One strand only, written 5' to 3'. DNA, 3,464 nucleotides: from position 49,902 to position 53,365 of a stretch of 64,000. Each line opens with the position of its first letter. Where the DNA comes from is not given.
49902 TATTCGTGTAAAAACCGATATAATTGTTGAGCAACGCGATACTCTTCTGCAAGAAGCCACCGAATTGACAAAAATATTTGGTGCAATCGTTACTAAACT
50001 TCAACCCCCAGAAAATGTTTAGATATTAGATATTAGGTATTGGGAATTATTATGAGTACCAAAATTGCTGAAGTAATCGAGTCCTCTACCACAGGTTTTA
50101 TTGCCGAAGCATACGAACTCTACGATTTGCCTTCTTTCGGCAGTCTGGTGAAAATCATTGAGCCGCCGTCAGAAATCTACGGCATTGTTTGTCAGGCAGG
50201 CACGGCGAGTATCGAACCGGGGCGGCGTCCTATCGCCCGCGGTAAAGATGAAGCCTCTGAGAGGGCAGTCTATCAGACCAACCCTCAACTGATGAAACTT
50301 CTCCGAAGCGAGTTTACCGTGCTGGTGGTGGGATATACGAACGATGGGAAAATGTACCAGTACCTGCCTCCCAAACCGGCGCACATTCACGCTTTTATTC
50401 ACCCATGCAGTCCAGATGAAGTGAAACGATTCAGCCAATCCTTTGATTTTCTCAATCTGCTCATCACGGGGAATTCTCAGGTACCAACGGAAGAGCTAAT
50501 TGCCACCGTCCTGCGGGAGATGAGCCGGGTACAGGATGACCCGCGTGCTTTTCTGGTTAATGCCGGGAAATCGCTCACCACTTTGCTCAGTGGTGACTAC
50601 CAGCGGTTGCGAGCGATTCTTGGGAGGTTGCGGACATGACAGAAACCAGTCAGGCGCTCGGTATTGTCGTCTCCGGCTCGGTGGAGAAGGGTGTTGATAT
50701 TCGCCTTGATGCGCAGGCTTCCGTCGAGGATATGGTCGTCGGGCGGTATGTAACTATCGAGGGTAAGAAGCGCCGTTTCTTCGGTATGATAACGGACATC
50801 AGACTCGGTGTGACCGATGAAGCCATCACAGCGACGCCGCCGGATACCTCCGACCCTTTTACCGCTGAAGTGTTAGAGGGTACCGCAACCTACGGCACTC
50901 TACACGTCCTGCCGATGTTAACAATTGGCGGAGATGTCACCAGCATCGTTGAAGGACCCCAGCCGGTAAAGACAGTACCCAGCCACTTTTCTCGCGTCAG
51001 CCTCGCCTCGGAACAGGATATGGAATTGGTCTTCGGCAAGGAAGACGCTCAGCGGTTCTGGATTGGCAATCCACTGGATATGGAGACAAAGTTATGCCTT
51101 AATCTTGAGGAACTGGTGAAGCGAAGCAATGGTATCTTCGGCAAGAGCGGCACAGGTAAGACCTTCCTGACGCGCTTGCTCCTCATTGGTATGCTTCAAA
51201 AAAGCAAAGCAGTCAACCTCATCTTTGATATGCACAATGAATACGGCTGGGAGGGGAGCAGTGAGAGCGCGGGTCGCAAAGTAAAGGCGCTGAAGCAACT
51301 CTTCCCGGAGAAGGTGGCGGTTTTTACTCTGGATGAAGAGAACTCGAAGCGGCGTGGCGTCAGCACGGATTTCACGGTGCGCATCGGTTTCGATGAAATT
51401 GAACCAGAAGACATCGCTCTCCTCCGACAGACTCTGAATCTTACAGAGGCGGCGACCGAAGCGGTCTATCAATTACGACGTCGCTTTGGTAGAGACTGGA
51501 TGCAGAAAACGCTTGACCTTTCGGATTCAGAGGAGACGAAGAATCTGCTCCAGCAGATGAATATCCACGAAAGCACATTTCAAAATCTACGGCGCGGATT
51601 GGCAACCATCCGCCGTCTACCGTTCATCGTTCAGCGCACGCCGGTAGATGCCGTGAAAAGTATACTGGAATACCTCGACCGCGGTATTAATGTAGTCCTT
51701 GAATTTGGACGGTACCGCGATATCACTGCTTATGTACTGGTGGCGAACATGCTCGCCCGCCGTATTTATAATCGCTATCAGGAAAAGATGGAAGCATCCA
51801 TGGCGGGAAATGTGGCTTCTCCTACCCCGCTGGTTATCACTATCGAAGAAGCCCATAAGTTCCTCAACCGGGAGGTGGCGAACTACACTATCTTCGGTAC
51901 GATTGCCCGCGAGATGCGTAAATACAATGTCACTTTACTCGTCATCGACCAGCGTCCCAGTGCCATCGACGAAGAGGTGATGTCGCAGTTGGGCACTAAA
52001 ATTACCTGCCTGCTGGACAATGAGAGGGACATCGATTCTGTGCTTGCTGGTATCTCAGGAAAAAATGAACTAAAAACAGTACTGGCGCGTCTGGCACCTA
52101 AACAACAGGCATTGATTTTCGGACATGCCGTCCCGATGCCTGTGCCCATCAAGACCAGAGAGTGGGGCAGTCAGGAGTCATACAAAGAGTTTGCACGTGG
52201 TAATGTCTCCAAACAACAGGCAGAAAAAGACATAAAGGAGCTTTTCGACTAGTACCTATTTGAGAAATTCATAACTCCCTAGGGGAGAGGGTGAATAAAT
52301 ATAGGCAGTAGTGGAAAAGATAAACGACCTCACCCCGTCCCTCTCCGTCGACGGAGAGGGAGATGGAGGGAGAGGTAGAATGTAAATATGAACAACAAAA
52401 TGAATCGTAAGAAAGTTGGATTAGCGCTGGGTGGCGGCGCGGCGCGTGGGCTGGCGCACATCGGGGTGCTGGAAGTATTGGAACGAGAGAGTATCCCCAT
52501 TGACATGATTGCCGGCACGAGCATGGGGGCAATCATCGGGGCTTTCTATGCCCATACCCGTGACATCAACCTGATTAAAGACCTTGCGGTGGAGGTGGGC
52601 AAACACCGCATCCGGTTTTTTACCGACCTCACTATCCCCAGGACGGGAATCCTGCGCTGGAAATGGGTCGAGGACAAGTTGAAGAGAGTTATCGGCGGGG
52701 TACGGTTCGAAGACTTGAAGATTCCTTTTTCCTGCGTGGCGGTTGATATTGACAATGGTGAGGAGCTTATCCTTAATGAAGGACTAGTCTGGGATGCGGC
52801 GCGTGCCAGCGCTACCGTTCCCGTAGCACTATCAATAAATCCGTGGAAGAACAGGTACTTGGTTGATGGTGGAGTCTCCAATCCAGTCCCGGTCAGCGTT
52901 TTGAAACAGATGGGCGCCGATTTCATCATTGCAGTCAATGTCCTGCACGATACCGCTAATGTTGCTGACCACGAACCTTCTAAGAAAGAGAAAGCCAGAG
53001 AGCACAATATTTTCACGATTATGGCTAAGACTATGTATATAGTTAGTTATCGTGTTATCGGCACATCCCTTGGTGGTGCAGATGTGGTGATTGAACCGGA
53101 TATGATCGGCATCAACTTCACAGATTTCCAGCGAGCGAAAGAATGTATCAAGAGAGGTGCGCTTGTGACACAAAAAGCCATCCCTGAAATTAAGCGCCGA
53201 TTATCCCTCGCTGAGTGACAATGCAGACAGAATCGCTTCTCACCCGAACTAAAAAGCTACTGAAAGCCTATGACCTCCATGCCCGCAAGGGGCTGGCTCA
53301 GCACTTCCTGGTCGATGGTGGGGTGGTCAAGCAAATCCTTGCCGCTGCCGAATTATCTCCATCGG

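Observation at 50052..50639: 195-aa unknown protein translationally coupled to HerA, with a HerA-N-terminal-barrel-like domain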

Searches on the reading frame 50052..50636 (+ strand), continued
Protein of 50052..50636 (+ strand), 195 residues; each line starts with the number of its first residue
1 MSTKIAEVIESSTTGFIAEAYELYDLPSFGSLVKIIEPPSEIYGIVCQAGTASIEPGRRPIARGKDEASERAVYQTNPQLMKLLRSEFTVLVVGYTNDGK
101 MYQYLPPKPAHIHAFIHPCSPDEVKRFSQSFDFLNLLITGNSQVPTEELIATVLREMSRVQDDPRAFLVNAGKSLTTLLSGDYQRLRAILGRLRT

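Call 78: list_cluster_members(proteins=[P0125, P0133, P0142, P0155, P0168, P0180, P0194, P0207, P0222, P0251])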
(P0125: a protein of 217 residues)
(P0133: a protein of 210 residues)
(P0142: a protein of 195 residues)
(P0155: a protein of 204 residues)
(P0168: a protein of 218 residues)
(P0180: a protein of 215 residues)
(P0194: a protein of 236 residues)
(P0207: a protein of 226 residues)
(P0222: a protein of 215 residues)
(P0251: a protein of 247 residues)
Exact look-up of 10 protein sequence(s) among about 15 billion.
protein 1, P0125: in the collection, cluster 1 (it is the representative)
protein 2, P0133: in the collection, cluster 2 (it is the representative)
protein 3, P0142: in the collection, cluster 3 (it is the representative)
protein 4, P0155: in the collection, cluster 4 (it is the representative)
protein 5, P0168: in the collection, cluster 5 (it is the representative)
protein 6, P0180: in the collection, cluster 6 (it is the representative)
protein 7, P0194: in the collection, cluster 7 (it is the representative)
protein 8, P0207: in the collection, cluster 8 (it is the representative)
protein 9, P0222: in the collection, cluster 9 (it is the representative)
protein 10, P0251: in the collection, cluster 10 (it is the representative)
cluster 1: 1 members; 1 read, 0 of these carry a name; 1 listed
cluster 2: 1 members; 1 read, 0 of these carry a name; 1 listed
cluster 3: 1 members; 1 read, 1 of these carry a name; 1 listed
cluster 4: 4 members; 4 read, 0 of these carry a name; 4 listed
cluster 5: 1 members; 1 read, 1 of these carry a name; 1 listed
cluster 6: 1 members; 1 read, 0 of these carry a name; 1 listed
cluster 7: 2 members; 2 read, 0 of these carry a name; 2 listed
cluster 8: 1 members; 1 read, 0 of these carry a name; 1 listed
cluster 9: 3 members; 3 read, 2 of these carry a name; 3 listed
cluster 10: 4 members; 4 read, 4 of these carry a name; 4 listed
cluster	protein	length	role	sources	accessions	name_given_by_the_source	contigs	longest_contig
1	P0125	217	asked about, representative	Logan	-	-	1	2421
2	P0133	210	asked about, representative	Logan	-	-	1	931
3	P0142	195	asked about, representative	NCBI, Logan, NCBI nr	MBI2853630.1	MAG: hypothetical protein HYX87_01745 [Chloroflexi bacterium] | hypothetical protein [Chloroflexota bacterium]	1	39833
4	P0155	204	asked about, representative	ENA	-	-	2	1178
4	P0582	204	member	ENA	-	-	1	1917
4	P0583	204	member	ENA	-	-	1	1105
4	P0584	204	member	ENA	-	-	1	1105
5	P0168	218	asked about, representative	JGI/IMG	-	hypothetical protein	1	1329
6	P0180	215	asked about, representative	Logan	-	-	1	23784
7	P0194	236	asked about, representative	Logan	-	-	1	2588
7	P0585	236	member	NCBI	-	-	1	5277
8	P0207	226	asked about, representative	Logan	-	-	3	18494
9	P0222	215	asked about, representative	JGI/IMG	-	hypothetical protein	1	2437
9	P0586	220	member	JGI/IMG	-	hypothetical protein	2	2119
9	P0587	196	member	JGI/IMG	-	-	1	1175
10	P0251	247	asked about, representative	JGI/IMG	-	hypothetical protein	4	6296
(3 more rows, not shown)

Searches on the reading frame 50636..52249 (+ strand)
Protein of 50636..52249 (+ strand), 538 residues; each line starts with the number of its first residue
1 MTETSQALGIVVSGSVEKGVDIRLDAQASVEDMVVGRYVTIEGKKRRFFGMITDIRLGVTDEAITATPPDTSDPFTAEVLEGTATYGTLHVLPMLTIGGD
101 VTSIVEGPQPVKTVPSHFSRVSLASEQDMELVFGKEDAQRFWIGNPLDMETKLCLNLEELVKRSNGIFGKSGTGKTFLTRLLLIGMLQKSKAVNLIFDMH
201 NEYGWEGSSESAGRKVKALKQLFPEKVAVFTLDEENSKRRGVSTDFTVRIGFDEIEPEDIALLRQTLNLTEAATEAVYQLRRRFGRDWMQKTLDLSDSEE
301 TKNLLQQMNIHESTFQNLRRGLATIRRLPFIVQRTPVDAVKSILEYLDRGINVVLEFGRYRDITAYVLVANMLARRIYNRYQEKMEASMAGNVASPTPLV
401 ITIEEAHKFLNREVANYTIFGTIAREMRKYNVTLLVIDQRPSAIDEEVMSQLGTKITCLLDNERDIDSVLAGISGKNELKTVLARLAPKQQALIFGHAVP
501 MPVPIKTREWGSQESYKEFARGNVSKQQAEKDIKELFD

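Call 4: search_protein_families(library=ncbifam, proteins=[window:50636-52249:+], max_evalue=1)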
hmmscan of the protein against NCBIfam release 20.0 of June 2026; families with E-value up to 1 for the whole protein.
window:50636-52249:+ (538 aa): 13 families
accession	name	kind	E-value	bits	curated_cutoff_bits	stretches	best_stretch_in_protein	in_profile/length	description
NF042943.1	HerA_antiphage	equivalog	3.9e-23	81.8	800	2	397-509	433-551/566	anti-phage-associated helicase HerA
NF040819.1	helicase_HerA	equivalog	2.5e-22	79.1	970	2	378-510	383-517/561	DNA double-strand break repair helicase HerA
NF053655.1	CedD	equivalog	1.4e-19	70.2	600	2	349-507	371-525/527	DNA-translocating ATPase CedD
NF040937.1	HerA_Thermprot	equivalog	1.7e-19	69.6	800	2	368-509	325-463/487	DNA double-strand break repair helicase HerA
NF042944.1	HerA_antiphage_2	equivalog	1.7e-14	53.5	850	1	375-513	405-548/576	anti-phage-associated helicase HerA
NF033849.1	ser_rich_anae_1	subfamily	1e-08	33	650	1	353-474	977-1104/1163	serine-rich protein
NF045975.1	VirB4_plasma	equivalog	2.7e-07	28.7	590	2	167-204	520-556/894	Mbov_0397 family ICE element conjugal transfer ATPase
TIGR00929.1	VirB4_CagE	subfamily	0.00015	20.2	643.1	2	383-456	625-697/792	VirB4 family type IV secretion/conjugal transfer ATPase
NF041017.1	DNA_import_CedB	equivalog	0.0018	17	700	1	296-442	383-517/590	DNA import protein CedB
TIGR02746.1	TraC-F-type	equivalog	0.044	11.7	567.05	0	397-439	640-683/800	type IV secretion system protein TraC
TIGR03269.1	met_CoM_red_A2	equivalog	0.063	11.8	517.1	1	163-236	27-103/530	methyl coenzyme M reductase system, component A2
NF041214.1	plasmid_TraB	equivalog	0.067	11.7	800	1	399-465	348-414/639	plasmid transfer protein TraB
TIGR03835.1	termin_org_DnaJ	equivalog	0.082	11.2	512.25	1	293-423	602-721/871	terminal organelle assembly protein TopJ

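Call 5: search_protein_families(library=pfam, proteins=[window:50636-52249:+], max_evalue=1)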
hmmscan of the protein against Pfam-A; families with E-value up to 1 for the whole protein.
window:50636-52249:+ (538 aa): 7 families
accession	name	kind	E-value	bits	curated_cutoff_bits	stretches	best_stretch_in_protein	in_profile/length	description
PF01935.23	DUF87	-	7.8e-33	114.9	23.2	1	143-377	3-220/220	Helicase HerA, central domain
PF09378.16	HAS-barrel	-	5e-08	33.4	25.2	1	9-101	2-88/90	HAS barrel domain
PF00004.35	AAA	-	0.0057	17.6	21.2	0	391-456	51-127/131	ATPase family associated with various cellular activities (AAA)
PF13401.12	AAA_22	-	0.035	14.8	27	0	167-184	10-27/130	AAA domain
PF00005.33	ABC_tran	-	0.049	14.7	25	1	166-255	15-80/137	ABC transporter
PF02562.22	PhoH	-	0.064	13.2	27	1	166-196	23-53/205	PhoH-like protein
PF19044.6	P-loop_TraG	-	0.12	11.4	25.8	0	160-203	27-69/413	TraG P-loop domain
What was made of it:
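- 50636..52252 (+): herA: 538-aa HerA-type ATPase with its own complete HAS barrel. Pfam DUF87 7.8e-33 and HAS-barrel 5e-8 (call 5).
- No ATPase or nuclease: no DUF87 or P-loop hit (calls 4, 5).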

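Call 6: search_protein_families(library=padloc, proteins=[window:50636-52249:+], max_evalue=1)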
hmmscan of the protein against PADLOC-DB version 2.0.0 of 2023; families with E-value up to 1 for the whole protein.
window:50636-52249:+ (538 aa): 18 families
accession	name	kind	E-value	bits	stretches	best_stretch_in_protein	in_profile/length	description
PDLC04105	HerA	-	7.1e-33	112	2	368-510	396-538/576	-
PDLC04100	HerA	-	2e-23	80.9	2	397-508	439-556/580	-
PDLC02185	HerA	-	3.1e-23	80.4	2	397-509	445-563/585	-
PDLC04103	HerA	-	9.7e-22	75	2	385-508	428-557/579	-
PDLC04102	HerA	-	2.6e-21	73.6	1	368-509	482-621/654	-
PDLC04098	HerA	-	5.5e-16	56.3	2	369-510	502-649/686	-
PDLC04106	HerA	-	1.1e-14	51.9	1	392-509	505-630/667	-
PDLC04140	mad8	-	1.7e-13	48.8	1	166-505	31-297/314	mads_8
PDLC02188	HerA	-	1.8e-13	48.2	1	376-516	406-551/578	-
PDLC04097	HerA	-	2.7e-12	44.1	2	368-509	449-594/618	-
PDLC04104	HerA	-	4.5e-12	43.4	1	368-507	197-336/379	-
PDLC01055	HerA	-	2.1e-07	28.1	2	304-508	332-525/532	Type III coevolved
PDLC02685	DndH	-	5.9e-07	25.5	1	155-437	1327-1597/1678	DndH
PDLC02684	DndH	-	1.1e-06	24.5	1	150-432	1354-1629/1715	DndH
PDLC04099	HerA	-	1e-05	23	1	138-203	144-210/214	-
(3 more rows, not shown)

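Call 27: search_solved_structures(query=window:50636-52249:+, max_evalue=0.001)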
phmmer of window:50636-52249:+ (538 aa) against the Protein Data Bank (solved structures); distinct sequences matched with E-value up to 0.001: 9.
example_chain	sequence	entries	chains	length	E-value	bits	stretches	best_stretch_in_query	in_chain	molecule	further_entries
8wiv_A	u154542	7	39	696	2.9e-20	75.7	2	396-503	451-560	Helicase HerA central domain-containing protein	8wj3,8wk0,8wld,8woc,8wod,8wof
9x1l_A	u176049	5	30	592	3.4e-17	65.5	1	379-507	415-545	DNA helicase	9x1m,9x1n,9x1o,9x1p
4d2i_A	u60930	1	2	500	2.2e-13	53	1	342-507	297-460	HERA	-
8yho_A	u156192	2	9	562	1.2e-11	47.3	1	400-512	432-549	DUF87 domain-containing protein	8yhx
9c1m_M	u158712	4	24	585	1.6e-10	43.5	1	338-507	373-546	ATP-binding protein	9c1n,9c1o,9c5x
8xau_A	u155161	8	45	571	2.2e-10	43.1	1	369-507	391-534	ATP-binding protein | HerA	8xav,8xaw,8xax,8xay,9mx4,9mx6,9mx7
8ziq_M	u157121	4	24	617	2.3e-10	43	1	339-502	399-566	HerA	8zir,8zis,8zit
8j4u_M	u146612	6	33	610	8.4e-10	41.2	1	397-508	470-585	Nucleoside triphosphate hydrolase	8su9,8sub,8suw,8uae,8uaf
8wet_A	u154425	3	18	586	1.5e-05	27.1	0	399-467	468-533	TdpA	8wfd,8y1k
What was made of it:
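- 50636..52252 (+): Distant sequence matches to solved HerAs (call 27).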

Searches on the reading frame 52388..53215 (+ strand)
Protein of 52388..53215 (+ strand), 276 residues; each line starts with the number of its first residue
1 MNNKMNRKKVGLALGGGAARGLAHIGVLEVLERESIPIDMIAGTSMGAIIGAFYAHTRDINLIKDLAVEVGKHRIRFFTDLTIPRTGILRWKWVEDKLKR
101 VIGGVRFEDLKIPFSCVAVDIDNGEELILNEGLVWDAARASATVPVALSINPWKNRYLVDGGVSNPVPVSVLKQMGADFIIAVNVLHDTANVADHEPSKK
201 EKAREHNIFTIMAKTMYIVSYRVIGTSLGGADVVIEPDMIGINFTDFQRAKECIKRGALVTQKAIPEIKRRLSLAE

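Call 5: search_protein_families(library=pfam, proteins=[window:52388-53215:+], max_evalue=1)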
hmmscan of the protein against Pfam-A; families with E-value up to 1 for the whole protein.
window:52388-53215:+ (276 aa): 1 family
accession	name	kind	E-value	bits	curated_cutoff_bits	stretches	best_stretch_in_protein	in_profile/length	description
PF01734.28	Patatin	-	3e-32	112.8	27.7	1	12-172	1-190/191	Patatin-like phospholipase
